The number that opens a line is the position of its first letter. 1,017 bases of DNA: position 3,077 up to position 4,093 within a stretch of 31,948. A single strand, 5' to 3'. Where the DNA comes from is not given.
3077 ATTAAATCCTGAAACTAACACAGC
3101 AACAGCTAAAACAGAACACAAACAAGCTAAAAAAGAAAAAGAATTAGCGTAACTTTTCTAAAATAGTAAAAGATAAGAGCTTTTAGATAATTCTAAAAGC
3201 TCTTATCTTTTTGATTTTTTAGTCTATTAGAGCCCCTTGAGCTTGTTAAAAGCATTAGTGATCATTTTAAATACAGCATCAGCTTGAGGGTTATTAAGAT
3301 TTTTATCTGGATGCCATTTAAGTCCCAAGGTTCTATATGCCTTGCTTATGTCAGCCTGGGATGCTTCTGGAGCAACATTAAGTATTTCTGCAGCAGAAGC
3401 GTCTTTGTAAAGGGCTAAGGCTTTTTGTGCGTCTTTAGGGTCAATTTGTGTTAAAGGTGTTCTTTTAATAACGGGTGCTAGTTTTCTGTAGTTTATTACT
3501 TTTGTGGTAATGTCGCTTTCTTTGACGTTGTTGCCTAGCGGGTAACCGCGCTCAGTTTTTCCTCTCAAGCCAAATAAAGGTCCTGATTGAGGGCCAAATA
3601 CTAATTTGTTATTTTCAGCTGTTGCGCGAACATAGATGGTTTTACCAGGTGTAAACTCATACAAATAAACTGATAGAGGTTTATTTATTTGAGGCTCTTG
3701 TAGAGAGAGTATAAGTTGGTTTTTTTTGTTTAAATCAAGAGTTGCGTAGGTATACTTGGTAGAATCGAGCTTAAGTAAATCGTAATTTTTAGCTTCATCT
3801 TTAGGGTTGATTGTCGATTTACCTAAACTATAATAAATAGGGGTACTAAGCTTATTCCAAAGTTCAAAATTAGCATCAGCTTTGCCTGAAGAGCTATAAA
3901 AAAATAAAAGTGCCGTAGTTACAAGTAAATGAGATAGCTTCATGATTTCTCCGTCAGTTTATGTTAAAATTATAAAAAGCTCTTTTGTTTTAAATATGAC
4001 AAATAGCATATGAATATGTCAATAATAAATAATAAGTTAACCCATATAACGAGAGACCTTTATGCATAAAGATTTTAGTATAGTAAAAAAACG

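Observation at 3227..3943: J-domain protein with a cleavable-looking signal peptide: exported Hsp70 co-chaperone mimic, or DjlA-like anchor?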

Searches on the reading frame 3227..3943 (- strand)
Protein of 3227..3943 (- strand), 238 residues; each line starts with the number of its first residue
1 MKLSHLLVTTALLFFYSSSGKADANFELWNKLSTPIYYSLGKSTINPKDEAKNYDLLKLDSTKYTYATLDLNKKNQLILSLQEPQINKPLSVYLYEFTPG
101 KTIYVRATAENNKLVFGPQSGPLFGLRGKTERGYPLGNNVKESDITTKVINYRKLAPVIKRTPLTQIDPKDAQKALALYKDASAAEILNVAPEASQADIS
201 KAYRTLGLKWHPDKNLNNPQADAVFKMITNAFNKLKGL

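Call 3: search_protein_families(library=pfam, proteins=[window:3227-3943:-], max_evalue=1)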
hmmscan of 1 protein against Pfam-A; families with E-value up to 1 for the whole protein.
window:3227-3943:- (238 aa): 3 families
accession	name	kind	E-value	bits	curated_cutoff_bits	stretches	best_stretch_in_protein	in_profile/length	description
PF00226.36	DnaJ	-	7.9e-15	55.2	27.8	1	186-235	4-53/63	DnaJ domain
PF24943.1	Fn3_Dep-1_2nd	-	0.04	14.2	27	0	60-115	31-85/97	Dep-1 second Fn3-like domain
PF03448.22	MgtE_N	-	0.067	14.2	25.9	0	164-202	10-48/102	MgtE intracellular N domain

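Call 4: search_protein_families(library=ncbifam, proteins=[window:3227-3943:-], max_evalue=1)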
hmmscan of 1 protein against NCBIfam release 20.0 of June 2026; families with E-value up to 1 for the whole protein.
window:3227-3943:- (238 aa): 13 families
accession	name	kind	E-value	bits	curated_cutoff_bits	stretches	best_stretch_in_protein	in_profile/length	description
TIGR02349.1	DnaJ_bact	equivalog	6.2e-11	42.3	377.2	1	186-235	4-53/354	molecular chaperone DnaJ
NF008035.0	PRK10767.1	subfamily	7.8e-11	41.6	338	1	186-236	8-58/374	molecular chaperone DnaJ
NF010894.0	PRK14301.1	equivalog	3.6e-10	39.4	548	1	185-236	7-58/373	chaperone protein DnaJ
NF010874.0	PRK14281.1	equivalog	3.1e-09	36.4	619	1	186-235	7-56/397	chaperone protein DnaJ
NF037946.1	terminal_TopJ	equivalog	5.1e-08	31.9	300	1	186-233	9-55/810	terminal organelle assembly protein TopJ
TIGR03835.1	termin_org_DnaJ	equivalog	7.7e-08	31.2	512.25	1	186-235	6-54/871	terminal organelle assembly protein TopJ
NF010872.0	PRK14279.1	equivalog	1.2e-06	27.9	556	1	188-235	15-62/394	molecular chaperone DnaJ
NF010885.0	PRK14292.1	equivalog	1.3e-06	27.6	585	1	186-235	6-54/371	chaperone protein DnaJ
NF010892.0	PRK14299.1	equivalog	2.7e-06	26.8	392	1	186-235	8-56/291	chaperone protein DnaJ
NF010871.0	PRK14278.1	equivalog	6.6e-06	25.2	502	1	187-235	8-55/378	molecular chaperone DnaJ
NF050028.1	CldAdptActJ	equivalog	7.5e-06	26.3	150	1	186-222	6-47/93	cold adaptation protein ActJcold adaptation protein ActJ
NF007618.0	PRK10266.1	equivalog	0.0001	21.9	403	1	186-236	8-57/306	curved DNA-binding protein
NF006948.0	PRK09430.1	equivalog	0.00015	21.4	162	1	182-222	200-240/267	co-chaperone DjlA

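Call 6: find_homologous_proteins(query=window:3227-3943:-, max_evalue=0.001)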
Query window:3227-3943:- (238 aa): 9 proteins with E <= 0.001 among 414 candidates.
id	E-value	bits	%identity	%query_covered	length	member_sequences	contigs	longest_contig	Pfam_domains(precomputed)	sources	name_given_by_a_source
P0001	9.9e-152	521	100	100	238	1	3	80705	PF00226.37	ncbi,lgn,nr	ncbi:J domain-containing protein [Candidatus Dependentiae bacterium]|nr:J domain-containing protein 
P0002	2.3e-22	98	39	72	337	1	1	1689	-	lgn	-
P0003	1.4e-15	76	40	49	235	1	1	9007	-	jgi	jgi:hypothetical protein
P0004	6.0e-15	74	31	99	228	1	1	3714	-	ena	-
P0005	2.1e-14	72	43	55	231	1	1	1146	-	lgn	-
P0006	3.9e-4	38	54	20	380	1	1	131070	PF00226.37,PF00684.26,PF01556.24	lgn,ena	-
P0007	4.6e-4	38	42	26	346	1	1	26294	PF00226.37,PF12796.14,PF00023.37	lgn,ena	-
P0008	4.8e-4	38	50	24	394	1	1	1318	PF00226.37,PF00684.26,PF01556.24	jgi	-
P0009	5.0e-4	38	50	24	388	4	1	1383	PF00226.37,PF00684.26,PF01556.24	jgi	-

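Call 7: find_related_loci(query=window:3227-3943:-, collection=genome_contigs, flank=8000)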
Query window:3227-3943:- (238 aa) in genome_contigs; peptide patterns used: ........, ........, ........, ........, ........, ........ (x = any residue, [..] = any of these).
279 stretches matched a pattern; 217 encode a relative of the query (tblastn E <= 1e-3); the best 80 are kept; 80 distinct loci.
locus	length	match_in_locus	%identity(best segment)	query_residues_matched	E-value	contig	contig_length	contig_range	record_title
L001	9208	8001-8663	36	1-233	2e-30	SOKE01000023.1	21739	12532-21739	MAG: Candidatus Dependentiae bacterium isolate E44_bin52 NODE_754_length_21739_cov_6.818668, whole genome shotgun sequen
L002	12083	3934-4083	60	186-235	3e-14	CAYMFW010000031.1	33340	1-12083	MAG TPA_asm: uncultured Planctomycetota bacterium isolate SRP214966_co4_1 genome assembly, contig: NODE_887_length_33340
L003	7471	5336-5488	51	186-236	9e-12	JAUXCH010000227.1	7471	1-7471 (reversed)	MAG: Planctomycetia bacterium isolate CSMAG_2820 CSMAG_2820_k117_2787065_length_7471_cov_11.0000, whole genome shotgun s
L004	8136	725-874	52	186-235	3e-11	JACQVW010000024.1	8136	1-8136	MAG: Planctomycetota bacterium isolate NC_groundwater_1473_Ag_S-0.65um_71_22 S_p65_S5_coassembly_k141_218315, whole geno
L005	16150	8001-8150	52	186-235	4e-11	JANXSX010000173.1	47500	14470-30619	MAG: Isosphaeraceae bacterium isolate 338R_metabat_119 338R_k141_90534, whole genome shotgun sequence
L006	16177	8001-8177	47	174-232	5e-11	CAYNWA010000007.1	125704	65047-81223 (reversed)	MAG TPA_asm: uncultured Smithella sp. isolate binchicken_co405_44 genome assembly, contig: NODE_164_length_125704_cov_29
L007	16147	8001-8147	54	186-235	5e-11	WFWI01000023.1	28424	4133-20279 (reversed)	MAG: Candidatus Microgenomates bacterium isolate S141_128 k151_141936, whole genome shotgun sequence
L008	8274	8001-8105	63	198-232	1e-10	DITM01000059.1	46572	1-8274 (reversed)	MAG TPA_asm: Candidatus Paracaedibacteraceae bacterium UBA6184 UBA6184_contig_118175, whole genome shotgun sequence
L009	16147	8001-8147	56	186-235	1e-10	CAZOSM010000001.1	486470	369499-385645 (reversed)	MAG TPA_asm: uncultured Gammaproteobacteria bacterium isolate SRP144015_co1_109 genome assembly, contig: NODE_3_length_4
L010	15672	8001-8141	55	186-232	1e-10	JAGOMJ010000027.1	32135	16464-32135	MAG: Smithella sp. isolate Go_SlDig_bin_11 Go_SlDig_3719_length_32135_cov_33.781805, whole genome shotgun sequence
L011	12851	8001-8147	56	186-235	2e-10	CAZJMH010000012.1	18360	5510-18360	MAG TPA_asm: uncultured Gammaproteobacteria bacterium isolate SRP319275_co2_175 genome assembly, contig: NODE_2425_lengt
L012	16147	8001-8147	56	186-235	2e-10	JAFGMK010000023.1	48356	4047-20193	MAG: Candidatus Paceibacterota bacterium isolate Zod_Metabat.464 k87_7051209, whole genome shotgun sequence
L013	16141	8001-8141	55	186-232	1e-10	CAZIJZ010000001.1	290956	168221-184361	MAG TPA_asm: uncultured Smithella sp. isolate SRP294416_co1_273 genome assembly, contig: NODE_6_length_290956_cov_62.431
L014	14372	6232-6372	55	186-232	1e-10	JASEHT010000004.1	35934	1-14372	MAG: Smithella sp. isolate Yes70-30 NODE_4_length_35934_cov_4.519803, whole genome shotgun sequence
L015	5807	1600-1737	57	187-232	2e-10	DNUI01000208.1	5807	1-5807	MAG TPA_asm: Syntrophaceae bacterium isolate UBA10514 contig_5671, whole genome shotgun sequence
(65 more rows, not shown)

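Call 21: search_protein_families(library=pfam, proteins=[P0002], max_evalue=0.001)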
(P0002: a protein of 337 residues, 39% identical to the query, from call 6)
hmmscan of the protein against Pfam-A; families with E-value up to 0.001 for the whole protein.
P0002 (337 aa): 0 families

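Call 22: search_protein_families(library=pfam, alignment_id=A2, max_evalue=0.001)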
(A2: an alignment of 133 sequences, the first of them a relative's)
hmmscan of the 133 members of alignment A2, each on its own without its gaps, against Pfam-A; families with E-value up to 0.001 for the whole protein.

A. member 1, P0001 (238 aa): 1 family
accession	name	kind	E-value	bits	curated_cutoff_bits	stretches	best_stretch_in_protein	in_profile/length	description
PF00226.36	DnaJ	-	7.9e-15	55.2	27.8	1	186-235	4-53/63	DnaJ domain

B. families by the number of members that match (of 133 scanned): 11 families
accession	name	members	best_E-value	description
PF00226.36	DnaJ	15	6.2e-19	DnaJ domain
PF13855.12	LRR_8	1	3.2e-11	Leucine rich repeat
PF23598.1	LRR_14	1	5.2e-10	Leucine-rich repeat region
PF13857.12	Ank_5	1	7.5e-09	Ankyrin repeats (many copies)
PF12796.13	Ank_2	1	2.1e-07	Ankyrin repeats (3 copies)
PF13637.12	Ank_4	1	1.1e-05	Ankyrin repeats (many copies)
PF12799.13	LRR_4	1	1.2e-05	Leucine Rich repeats (2 copies)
PF00023.36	Ank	1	1.3e-05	Ankyrin repeat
PF21786.3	Bflower_3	1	0.0002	6-fold beta flower protein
PF00560.39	LRR_1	1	0.00045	Leucine Rich Repeat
PF13606.12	Ank_3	1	0.0005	Ankyrin repeat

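Call 34: predict_structure(alignment_id=A2)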
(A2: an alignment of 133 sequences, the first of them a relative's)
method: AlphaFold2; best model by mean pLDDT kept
length: 238 residues; sequences in the alignment: 133
mean_pLDDT: 91.5   pTM: 0.73
mean pLDDT of the five models: 91.5, 90.7, 90.2, 90.1, 90.0
residues with pLDDT >= 90: 203; 70-90: 13; 50-70: 11; < 50: 11
segments of 3 or more residues with pLDDT < 50: 1-3, 11-17
pLDDT, mean of each block of 10 residues (from residue 1): 47 49 90 98 89 96 97 97 96 98 98 97 94 96 98 88 95 96 95 96 98 96 97 94
secondary structure, 60 per line:
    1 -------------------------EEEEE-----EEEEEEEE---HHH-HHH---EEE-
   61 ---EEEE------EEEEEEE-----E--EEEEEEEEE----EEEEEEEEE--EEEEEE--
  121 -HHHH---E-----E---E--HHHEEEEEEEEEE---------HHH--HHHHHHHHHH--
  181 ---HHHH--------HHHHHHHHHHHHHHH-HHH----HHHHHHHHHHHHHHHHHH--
elements in order: E26-30 E36-43 E57-59 E64-67 E74-80 E89-97 E102-110 E113-118 H122-125 E145-154 H169-178 H184-187 H196-210 H219-236

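Call 50: fold_search(model_id=the predicted structure, library=pdb)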
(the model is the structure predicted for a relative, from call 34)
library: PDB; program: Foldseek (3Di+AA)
matches with E <= 10: 703; with E <= 0.001: 1
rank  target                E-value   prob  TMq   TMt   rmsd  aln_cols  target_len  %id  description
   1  2ys8_MODEL_1_A        5.2e-04  1.00  0.25  0.62   2.3        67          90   33  Solution structure of the DnaJ-like domain from human ras-associated protein Rap1 (released 2007-10-09)
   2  6jmg_A                3.0e-03  1.00  0.26  0.23  13.2        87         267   24  Crystal structure of xRbj (released 2020-03-11)
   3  6jmg_B                3.6e-03  1.00  0.26  0.24  10.9        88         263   26  Crystal structure of xRbj (released 2020-03-11)
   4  2och                  5.4e-03  1.00  0.19  0.66   1.7        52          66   38  J-domain of dnj-12 from Caenorhabditis elegans (released 2007-01-23)
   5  2dmx_MODEL_1_A        6.1e-03  1.00  0.20  0.50   1.7        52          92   48  Solution structure of the J domain of DnaJ homolog subfamily B member 8 (released 2006-10-24)
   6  2ctw_MODEL_1_A        7.3e-03  1.00  0.22  0.46   1.4        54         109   46  Solution structure of J-domain from mouse DnaJ subfamily C menber 5 (released 2005-11-24)
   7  2cug_MODEL_1_A        8.8e-03  1.00  0.19  0.48   9.2        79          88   32  Solution structure of the J domain of the pseudo DnaJ protein, mouse hypothetical mKIAA0962 (released 2005-11-26)
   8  2lo1_MODEL_1_A        9.3e-03  1.00  0.21  0.64   1.8        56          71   43  NMR structure of the protein BC008182, a DNAJ-like domain from Homo sapiens (released 2012-02-15)
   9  5nro_B                1.1e-02  1.00  0.21  0.78   0.9        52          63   40  Structure of full-length DnaK with bound J-domain (released 2018-01-17)
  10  4j7z_D                1.2e-02  1.00  0.21  0.47   1.0        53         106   38  Thermus thermophilus DNAJ J- and G/F-DOMAINS (released 2013-07-31)
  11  2ctp_MODEL_1_A        1.2e-02  1.00  0.21  0.61   1.2        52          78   48  Solution structure of J-domain from human DnaJ subfamily B menber 12 (released 2005-11-24)
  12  6rzy_A                1.3e-02  1.00  0.20  0.67   1.3        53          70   36  Plasmodium falciparum PFA0660w Hsp40 co-chaperone J-domain (released 2019-10-02)
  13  4j7z_A                1.3e-02  1.00  0.20  0.47   1.0        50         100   38  Thermus thermophilus DNAJ J- and G/F-DOMAINS (released 2013-07-31)
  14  5vso_MODEL_1_A        1.3e-02  1.00  0.20  0.61   1.5        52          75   40  NMR structure of Ydj1 J-domain, a cytosolic Hsp40 from Saccharomyces cerevisiae (released 2017-11-01)
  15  2dn9_MODEL_1_A        1.3e-02  1.00  0.20  0.59   1.0        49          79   41  Solution structure of J-domain from the DnaJ homolog, human Tid1 protein (released 2006-10-25)
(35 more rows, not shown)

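Call 57: find_encoding_contigs(protein=P0001, flank=10000, max_places=4)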
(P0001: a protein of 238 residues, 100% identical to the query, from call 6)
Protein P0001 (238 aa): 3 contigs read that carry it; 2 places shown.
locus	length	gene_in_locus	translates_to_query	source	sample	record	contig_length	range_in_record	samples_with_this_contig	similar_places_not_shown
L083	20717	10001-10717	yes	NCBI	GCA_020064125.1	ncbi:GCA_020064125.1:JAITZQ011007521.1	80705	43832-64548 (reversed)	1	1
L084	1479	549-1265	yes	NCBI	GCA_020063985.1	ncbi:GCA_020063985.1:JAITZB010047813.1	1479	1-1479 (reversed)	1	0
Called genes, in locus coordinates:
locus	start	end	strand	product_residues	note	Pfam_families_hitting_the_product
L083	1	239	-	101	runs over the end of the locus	PF00338:Ribosomal_S10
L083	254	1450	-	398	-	PF00009:GTP_EFTU, PF03144:GTP_EFTU_D2, PF03143:GTP_EFTU_D3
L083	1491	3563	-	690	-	PF00009:GTP_EFTU, PF03144:GTP_EFTU_D2, PF22042:EF-G_D2, PF14492:EFG_III, PF16658:RF3_C (weak), PF03764:EFG_IV, PF00679:EFG_C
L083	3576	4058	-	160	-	PF00177:Ribosomal_S7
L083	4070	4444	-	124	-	PF00164:Ribosom_S12_S23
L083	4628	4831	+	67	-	-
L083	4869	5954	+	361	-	PF02163:Peptidase_M50, PF13180:PDZ_2, PF17820:PDZ_6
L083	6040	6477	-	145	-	PF00572:Ribosomal_L13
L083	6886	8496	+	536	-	PF03553:Na_H_antiporter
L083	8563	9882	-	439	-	PF05195:AMP_N, PF00557:Peptidase_M24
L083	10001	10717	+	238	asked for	PF00226:DnaJ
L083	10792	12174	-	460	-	PF01145:Band_7, PF15975:Flot (weak)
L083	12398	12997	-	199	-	PF01751:Toprim, PF13662:Toprim_4, PF21175:RecR_C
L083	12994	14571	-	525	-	PF14849:YidC_periplas, PF02096:60KD_IMP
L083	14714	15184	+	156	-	PF13411:MerR_1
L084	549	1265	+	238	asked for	PF00226:DnaJ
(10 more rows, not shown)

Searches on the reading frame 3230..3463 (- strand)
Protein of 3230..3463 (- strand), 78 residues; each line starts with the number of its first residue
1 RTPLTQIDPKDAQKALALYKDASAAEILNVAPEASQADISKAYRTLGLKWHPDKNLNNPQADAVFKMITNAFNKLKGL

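Call 42: search_solved_structures(query=window:3230-3463:-, max_evalue=0.001, show_alignments=2)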
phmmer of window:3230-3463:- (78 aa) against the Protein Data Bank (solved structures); distinct sequences matched with E-value up to 0.001: 49.
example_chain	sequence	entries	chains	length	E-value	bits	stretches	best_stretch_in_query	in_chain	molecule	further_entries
2dmx_A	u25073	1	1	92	1.5e-10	44.3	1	23-75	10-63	DnaJ homolog subfamily B member 8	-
2ej7_A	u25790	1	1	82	1.6e-09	41.1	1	25-75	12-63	HCG3 gene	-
6u3r_A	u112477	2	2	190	1.9e-09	40.8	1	26-75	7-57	DnaJ homolog subfamily B member 6,DnaJ homolog subfamily B member 6 | DnaJ homolog subfamily B member 6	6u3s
2n04_A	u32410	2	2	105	2.2e-09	40.6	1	22-72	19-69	DnaJ homolog subfamily C member 5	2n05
2ctw_A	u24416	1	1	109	2.9e-09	40.2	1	22-72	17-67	DnaJ homolog subfamily C member 5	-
2lo1_A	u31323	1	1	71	3.9e-09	39.8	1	19-75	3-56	DnaJ homolog subfamily A member 1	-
2m6y_A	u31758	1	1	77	4.5e-09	39.6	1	19-75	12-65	DnaJ homolog subfamily A member 1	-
8e2o_A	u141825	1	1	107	1.6e-08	37.9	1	20-75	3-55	Isoform 2 of DnaJ homolog subfamily A member 1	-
2cug_A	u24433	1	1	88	1.7e-08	37.8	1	23-75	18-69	mKIAA0962 protein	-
2lgw_A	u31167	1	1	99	1.7e-08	37.8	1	22-75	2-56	DnaJ homolog subfamily B member 2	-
2och_A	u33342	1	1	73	1.8e-08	37.7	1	17-75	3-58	Hypothetical protein dnj-12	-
1bqz_A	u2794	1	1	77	2.2e-08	37.5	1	25-75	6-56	DNAJ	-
1bq0_A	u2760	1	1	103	4.7e-08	36.4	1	25-75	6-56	DNAJ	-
5nro_B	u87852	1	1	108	5e-08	36.3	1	25-75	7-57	Chaperone protein DnaJ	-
1xbl_A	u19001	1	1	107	5.2e-08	36.3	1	25-75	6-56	DNAJ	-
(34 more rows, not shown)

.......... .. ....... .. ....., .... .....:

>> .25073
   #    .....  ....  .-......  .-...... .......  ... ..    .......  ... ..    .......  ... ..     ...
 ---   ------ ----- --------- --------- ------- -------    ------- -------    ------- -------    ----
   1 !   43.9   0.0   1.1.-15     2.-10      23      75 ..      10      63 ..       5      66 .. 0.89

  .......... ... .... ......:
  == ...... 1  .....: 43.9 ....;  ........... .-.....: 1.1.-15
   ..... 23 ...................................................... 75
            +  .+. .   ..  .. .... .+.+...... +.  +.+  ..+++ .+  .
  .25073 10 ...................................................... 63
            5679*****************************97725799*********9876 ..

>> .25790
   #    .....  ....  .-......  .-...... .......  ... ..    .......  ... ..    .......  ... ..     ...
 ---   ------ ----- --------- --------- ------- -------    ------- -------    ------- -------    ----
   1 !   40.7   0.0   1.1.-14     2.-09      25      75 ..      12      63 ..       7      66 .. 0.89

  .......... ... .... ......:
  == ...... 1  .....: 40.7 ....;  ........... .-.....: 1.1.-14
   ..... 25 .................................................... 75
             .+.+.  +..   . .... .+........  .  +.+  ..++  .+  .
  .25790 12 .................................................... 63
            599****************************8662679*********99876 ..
